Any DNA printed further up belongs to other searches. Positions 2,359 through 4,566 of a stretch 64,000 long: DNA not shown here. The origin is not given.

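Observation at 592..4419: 1275-aa fusion of MMPL exporter, lysophospholipid acyltransferase and SAM methyltransferase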

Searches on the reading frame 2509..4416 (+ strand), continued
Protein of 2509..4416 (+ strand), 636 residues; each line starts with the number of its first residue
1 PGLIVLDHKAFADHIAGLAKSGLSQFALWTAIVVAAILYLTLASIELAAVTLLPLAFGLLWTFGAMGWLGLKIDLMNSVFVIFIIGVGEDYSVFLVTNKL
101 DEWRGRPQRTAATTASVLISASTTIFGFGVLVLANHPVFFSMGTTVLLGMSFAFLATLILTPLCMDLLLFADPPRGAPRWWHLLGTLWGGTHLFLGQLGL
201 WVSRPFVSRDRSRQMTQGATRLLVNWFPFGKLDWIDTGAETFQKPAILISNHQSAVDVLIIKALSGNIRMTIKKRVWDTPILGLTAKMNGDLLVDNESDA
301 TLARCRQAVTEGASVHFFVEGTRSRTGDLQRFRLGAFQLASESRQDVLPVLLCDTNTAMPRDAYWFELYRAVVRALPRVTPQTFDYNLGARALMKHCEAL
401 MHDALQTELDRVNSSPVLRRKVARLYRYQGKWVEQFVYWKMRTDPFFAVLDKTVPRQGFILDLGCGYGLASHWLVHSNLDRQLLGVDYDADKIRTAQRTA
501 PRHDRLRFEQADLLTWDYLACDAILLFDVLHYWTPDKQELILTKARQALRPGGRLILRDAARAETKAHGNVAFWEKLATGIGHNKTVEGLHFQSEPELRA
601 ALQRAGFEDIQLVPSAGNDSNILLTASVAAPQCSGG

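Call 42: list_cluster_members(proteins=[P0344, P0354, P0376, P0126, P0129, P0135, P0168, P0179, P0191, P0169])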
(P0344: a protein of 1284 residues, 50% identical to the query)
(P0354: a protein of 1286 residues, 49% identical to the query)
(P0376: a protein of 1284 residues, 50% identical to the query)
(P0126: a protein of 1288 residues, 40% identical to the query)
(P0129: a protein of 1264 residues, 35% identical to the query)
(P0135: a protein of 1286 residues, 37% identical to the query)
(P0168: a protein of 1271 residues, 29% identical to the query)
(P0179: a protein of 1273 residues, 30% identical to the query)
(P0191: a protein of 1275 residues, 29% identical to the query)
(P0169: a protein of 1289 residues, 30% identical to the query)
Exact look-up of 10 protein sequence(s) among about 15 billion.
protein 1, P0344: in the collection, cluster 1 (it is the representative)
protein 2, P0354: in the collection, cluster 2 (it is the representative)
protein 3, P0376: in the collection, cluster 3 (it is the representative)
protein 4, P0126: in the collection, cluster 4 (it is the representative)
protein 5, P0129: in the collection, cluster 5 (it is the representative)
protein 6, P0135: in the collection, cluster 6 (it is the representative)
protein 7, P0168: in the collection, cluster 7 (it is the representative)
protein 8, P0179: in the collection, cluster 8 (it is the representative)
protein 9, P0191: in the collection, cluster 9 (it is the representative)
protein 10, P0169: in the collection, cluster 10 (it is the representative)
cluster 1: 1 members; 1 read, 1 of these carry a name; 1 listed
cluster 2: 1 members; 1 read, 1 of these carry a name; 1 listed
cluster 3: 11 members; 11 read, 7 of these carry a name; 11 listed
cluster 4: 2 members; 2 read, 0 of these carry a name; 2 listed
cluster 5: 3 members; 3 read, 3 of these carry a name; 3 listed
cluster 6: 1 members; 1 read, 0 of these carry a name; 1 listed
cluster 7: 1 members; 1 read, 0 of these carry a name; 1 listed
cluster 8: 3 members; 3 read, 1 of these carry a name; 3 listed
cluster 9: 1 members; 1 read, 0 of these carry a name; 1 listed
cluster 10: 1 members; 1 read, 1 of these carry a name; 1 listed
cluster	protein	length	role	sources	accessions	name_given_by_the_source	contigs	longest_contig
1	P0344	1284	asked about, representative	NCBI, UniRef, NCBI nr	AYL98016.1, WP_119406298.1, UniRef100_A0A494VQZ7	trifunctional MMPL family transporter/lysophospholipid acyltransferase/class I ... | Methyltransferase domain-containing protein n=1 Tax=Mucilaginibacter celer TaxID=2305508 ...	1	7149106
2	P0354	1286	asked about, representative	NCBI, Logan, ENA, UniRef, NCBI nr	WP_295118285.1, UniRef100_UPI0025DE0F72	trifunctional MMPL family transporter/lysophospholipid acyltransferase/class I ...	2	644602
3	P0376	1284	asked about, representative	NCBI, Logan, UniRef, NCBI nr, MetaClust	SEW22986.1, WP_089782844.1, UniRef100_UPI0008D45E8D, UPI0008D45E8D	1-acyl-sn-glycerol-3-phosphate acyltransferases [Chitinophaga sp. YR573] | trifunctional MMPL family transporter/lysophospholipid acyltransferase/class I ... | status=active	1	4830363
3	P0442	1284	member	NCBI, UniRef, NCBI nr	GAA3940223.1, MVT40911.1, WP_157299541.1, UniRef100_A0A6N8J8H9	methyltransferase domain-containing protein [Chitinophaga oryziterrae] | Methyltransferase domain-containing protein n=1 Tax=Chitinophaga oryziterrae ... | 1-acyl-sn-glycerol-3-phosphate acyltransferase [Chitinophaga oryziterrae]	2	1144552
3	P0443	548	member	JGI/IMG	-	1-acyl-sn-glycerol-3-phosphate acyltransferase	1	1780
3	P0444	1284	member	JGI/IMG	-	1-acyl-sn-glycerol-3-phosphate acyltransferase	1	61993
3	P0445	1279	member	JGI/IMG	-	1-acyl-sn-glycerol-3-phosphate acyltransferase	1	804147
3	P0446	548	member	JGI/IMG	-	1-acyl-sn-glycerol-3-phosphate acyltransferase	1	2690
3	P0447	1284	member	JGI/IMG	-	1-acyl-sn-glycerol-3-phosphate acyltransferase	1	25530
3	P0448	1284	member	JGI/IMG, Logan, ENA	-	-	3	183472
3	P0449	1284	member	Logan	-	-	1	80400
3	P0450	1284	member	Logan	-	-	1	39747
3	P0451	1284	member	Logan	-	-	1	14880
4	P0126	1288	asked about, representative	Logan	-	-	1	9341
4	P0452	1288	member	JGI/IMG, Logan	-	-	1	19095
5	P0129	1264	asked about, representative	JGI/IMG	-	1-acyl-sn-glycerol-3-phosphate acyltransferase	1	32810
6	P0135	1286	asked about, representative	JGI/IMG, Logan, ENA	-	-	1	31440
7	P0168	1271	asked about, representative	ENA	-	-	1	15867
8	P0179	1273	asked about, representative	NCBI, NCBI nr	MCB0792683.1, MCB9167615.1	MAG: 1-acyl-sn-glycerol-3-phosphate acyltransferase [Flavobacteriales bacterium] | 1-acyl-sn-glycerol-3-phosphate acyltransferase [Flavobacteriales bacterium]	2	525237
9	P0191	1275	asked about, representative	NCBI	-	-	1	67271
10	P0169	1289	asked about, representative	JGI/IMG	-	1-acyl-sn-glycerol-3-phosphate acyltransferase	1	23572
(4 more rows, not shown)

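Call 48: find_encoding_contigs(protein=P0376, flank=10000, max_places=1)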
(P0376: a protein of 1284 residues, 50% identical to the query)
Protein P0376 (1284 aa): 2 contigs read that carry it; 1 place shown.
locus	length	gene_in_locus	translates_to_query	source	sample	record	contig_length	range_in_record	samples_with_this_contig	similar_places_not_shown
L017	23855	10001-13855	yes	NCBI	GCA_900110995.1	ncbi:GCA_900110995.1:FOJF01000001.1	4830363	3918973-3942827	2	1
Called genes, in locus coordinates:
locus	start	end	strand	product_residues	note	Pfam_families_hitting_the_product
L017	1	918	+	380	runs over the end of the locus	PF00109:ketoacyl-synt, PF08545:ACP_syn_III (faint), PF02801:Ketoacyl-synt_C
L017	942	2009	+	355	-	PF21212:Dimerisation2-like_dom, PF00891:Methyltransf_2, PF13489:Methyltransf_23 (weak), PF08242:Methyltransf_12, PF13649:Methyltransf_25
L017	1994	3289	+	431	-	PF00070:Pyr_redox (faint), PF00890:FAD_binding_2 (faint), PF01494:FAD_binding_3, PF03486:HI0933_like (faint), PF04820:Trp_halogenase (weak), PF12831:FAD_oxidored, PF01266:DAO (weak), PF04820:Trp_halogenase, +1 more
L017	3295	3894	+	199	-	-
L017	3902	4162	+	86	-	PF00550:PP-binding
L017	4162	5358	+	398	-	PF00109:ketoacyl-synt, PF00108:Thiolase_N (weak), PF02801:Ketoacyl-synt_C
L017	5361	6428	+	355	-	PF00109:ketoacyl-synt (weak), PF13723:Ketoacyl-synt_2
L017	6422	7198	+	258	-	PF01522:Polysacc_deac_1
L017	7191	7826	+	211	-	PF03548:LolA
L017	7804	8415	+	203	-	-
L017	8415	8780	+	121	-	PF07977:FabA (weak), PF22818:ApeI-like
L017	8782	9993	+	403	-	PF00535:Glycos_transf_2, PF09835:DUF2062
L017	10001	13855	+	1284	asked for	PF03176:MMPL (weak), PF01553:Acyltransferase, PF05175:MTS, PF08241:Methyltransf_11, PF08242:Methyltransf_12, PF13489:Methyltransf_23, PF13649:Methyltransf_25, PF13847:Methyltransf_31, +1 more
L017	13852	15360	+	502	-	PF01266:DAO (faint), PF01593:Amino_oxidase, PF07992:Pyr_redox_2 (faint), PF13450:NAD_binding_8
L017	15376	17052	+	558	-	PF03417:AAT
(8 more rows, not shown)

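Call 68: predict_structure(alignment_id=A2)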
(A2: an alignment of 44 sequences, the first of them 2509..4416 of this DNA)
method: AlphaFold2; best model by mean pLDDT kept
length: 636 residues; sequences in the alignment: 44
mean_pLDDT: 87.9   pTM: 0.84
mean pLDDT of the five models: 87.9, 85.0, 84.4, 82.0, 79.0
residues with pLDDT >= 90: 318; 70-90: 286; 50-70: 23; < 50: 9
segments of 3 or more residues with pLDDT < 50: 1-6, 634-636
pLDDT, mean of each block of 10 residues (from residue 1): 48 63 73 83 87 88 88 79 80 88 82 75 81 81 87 90 90 83 88 85 85 90 89 93 95 93 91 89 87 82 91 93 87 92 96 93 86 97 96 97 96 92 91 90 89 93 95 94 96 93 92 96 96 95 97 95 86 86 84 95 95 82 91 50
secondary structure, 60 per line:
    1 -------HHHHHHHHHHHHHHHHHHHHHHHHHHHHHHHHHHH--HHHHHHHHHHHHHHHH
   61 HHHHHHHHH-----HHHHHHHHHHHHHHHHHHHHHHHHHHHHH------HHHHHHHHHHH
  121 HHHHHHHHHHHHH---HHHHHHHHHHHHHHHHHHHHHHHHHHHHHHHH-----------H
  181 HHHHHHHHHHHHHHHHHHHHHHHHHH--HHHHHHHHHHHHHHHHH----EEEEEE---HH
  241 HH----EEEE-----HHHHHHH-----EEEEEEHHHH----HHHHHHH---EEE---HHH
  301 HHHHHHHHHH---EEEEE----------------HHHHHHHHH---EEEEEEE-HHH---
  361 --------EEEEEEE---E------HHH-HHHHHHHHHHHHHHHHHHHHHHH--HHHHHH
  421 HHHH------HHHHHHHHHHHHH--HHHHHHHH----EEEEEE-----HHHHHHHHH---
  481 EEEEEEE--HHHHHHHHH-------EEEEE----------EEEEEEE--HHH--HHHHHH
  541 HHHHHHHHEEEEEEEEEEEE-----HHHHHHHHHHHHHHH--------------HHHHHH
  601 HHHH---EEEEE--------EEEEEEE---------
elements in order: H8-42 H45-69 H75-103 H110-133 H137-168 H180-206 H209-225 E230-235 H239-242 E247-250 H256-262 E268-273 H274-277 H282-288 E292-294 H298-310 E314-318 H335-343 E347-353 E369-375 H390-412 H415-424 H431-443 H446-453 E458-463 H469-477 E481-487 H490-498 E506-510 E521-527 H535-548 E549-560 H566-580 H595-604 E608-612 E621-627

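Call 71: fold_search(model_id=the predicted structure, library=pdb)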
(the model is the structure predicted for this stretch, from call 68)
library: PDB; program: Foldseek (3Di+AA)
matches with E <= 10: 1942; with E <= 0.001: 1371
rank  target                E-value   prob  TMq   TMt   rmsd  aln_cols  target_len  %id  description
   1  8rxg                  3.0e-11  1.00  0.26  0.47  13.3       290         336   18  Crystal structure of alpha-keto C-methyl transferase SgvM bound to SAM (released 2024-07-24)
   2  4iwn_B                4.7e-11  1.00  0.24  0.63   5.1       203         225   20  Crystal structure of a putative methyltransferase CmoA in complex with a novel SAM derivative (released 2013-05-29)
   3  9fcu_A                5.5e-11  1.00  0.26  0.71   3.8       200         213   20  CysG(N-16)-H121A mutant in complex with SAH from Kitasatospora cystarginea (released 2024-08-21)
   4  3dtn_A                6.1e-11  1.00  0.26  0.70   5.6       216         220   18  Crystal structure of putative Methyltransferase-MM_2633 from Methanosarcina mazei . (released 2008-09-09)
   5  4gek_A                6.1e-11  1.00  0.24  0.62   5.1       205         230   20  Crystal Structure of wild-type CmoA from E.coli (released 2012-10-10)
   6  8rpr                  6.1e-11  1.00  0.26  0.46  13.3       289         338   18  Crystal Structure of SgvM methyltransferase in complex with alpha-ketoleucine and Zn2+ ion (released 2024-07-24)
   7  9fd3                  6.7e-11  1.00  0.25  0.69   4.1       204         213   22  CysG(N-16)-D190N mutant in complex with SAH from Kitasatospora cystarginea (released 2024-08-21)
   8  4gek_G                6.7e-11  1.00  0.24  0.61   5.1       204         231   20  Crystal Structure of wild-type CmoA from E.coli (released 2012-10-10)
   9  4iwn_A                7.1e-11  1.00  0.24  0.61   4.9       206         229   19  Crystal structure of a putative methyltransferase CmoA in complex with a novel SAM derivative (released 2013-05-29)
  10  3dtn_B                8.2e-11  1.00  0.27  0.74   3.7       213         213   19  Crystal structure of putative Methyltransferase-MM_2633 from Methanosarcina mazei . (released 2008-09-09)
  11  4qvg_A                9.1e-11  1.00  0.26  0.46   4.1       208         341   19  Crystal structure of S-adenosylmethionine-dependent methyltransferase SibL in its apo form (released 2015-05-27)
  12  5f8e_C                1.1e-10  1.00  0.25  0.43  10.8       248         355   20  Rv2258c-SAH (released 2016-06-29)
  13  9g0k_A                1.2e-10  1.00  0.25  0.70   3.9       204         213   20  CysG(N-16) in complex with SAH (metal free, cocrystallization in presence of EDTA) from Kitasatospora cystarginea (released 2024-07-17)
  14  9fcs_A                1.2e-10  1.00  0.25  0.70   3.8       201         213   22  CysG(N-16)-H122N mutant in complex with SAH from Kitasatospora cystarginea (released 2024-08-21)
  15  8ftr                  1.3e-10  1.00  0.26  0.46  13.3       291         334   18  SgvM methyltransferase with MTA and alpha-ketoleucine (released 2023-11-01)
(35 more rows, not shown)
